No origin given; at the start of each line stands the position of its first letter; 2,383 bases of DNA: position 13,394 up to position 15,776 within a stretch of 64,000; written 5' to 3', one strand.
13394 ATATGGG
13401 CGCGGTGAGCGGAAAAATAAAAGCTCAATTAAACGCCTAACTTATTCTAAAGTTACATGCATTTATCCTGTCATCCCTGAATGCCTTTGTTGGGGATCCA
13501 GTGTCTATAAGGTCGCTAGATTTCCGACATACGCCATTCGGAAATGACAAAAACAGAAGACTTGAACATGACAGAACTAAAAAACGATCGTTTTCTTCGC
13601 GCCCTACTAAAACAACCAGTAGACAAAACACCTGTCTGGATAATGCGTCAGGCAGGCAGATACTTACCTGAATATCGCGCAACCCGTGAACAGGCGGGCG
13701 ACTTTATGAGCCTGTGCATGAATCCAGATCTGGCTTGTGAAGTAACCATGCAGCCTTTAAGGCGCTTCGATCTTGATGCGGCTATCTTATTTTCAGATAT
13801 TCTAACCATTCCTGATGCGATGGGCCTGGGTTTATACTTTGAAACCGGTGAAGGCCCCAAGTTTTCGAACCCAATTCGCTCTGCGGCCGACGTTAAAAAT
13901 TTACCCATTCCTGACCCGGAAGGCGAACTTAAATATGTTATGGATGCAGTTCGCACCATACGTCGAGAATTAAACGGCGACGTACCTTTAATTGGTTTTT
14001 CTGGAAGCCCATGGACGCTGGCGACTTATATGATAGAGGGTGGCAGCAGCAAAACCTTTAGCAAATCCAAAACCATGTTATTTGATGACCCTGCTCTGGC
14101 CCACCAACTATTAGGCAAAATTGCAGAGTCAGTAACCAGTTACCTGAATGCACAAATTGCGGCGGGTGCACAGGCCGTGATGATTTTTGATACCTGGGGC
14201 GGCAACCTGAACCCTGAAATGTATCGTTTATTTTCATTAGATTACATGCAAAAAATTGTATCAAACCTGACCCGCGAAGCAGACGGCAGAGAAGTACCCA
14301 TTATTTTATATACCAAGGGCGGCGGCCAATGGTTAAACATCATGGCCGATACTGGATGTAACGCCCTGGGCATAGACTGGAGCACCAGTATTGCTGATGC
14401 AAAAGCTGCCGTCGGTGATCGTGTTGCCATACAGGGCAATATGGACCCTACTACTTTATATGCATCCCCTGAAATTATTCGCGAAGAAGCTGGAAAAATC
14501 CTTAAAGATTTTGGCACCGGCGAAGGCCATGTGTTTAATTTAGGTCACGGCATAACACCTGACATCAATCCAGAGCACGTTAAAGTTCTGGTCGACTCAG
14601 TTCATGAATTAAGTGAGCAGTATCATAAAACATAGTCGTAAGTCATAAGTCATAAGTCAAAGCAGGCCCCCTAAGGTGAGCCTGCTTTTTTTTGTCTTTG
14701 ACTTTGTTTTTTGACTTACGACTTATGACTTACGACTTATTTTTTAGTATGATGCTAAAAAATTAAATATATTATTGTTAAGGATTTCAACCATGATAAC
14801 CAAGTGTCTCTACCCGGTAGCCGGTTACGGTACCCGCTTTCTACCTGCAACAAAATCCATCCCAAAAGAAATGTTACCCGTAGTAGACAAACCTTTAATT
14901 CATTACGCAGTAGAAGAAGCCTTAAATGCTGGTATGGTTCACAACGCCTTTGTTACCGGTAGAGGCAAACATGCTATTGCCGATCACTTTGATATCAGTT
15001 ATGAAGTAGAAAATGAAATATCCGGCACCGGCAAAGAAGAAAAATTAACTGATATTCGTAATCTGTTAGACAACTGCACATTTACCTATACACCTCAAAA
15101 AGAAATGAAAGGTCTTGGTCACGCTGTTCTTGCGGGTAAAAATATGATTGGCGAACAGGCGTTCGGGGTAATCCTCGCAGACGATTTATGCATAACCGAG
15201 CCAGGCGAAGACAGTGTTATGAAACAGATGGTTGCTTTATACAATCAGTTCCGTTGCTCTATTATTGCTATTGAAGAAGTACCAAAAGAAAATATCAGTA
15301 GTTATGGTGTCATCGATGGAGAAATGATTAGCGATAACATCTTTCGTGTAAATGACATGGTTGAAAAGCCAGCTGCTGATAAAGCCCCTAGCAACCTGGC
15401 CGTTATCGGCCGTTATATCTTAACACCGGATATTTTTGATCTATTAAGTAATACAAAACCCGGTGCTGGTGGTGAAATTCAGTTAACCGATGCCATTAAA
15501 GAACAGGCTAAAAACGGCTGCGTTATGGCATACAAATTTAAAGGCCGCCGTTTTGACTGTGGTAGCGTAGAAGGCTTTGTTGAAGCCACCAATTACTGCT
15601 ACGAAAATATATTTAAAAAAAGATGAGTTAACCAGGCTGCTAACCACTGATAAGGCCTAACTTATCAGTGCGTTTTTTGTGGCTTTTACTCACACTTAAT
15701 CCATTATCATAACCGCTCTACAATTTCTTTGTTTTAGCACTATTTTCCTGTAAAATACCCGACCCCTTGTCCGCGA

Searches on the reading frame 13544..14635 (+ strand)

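Call 64: search_protein_families(library=pfam, proteins=[window:13544-14635:+], max_evalue=0.00001)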
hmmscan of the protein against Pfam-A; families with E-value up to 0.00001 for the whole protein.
window:13544-14635:+ (363 aa): 1 family
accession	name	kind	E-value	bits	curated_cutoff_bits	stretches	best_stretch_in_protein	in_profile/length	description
PF01208.23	URO-D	-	1.3e-143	478.7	23.9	1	13-355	2-345/346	Uroporphyrinogen decarboxylase (URO-D)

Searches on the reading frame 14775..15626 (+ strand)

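Call 64: search_protein_families(library=pfam, proteins=[window:14775-15626:+], max_evalue=0.00001)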
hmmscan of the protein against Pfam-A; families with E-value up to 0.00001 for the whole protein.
window:14775-15626:+ (283 aa): 1 family
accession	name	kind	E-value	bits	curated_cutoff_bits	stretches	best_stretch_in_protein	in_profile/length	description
PF00483.29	NTP_transferase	-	4.2e-31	108.8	21.2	1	16-273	7-240/245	Nucleotidyl transferase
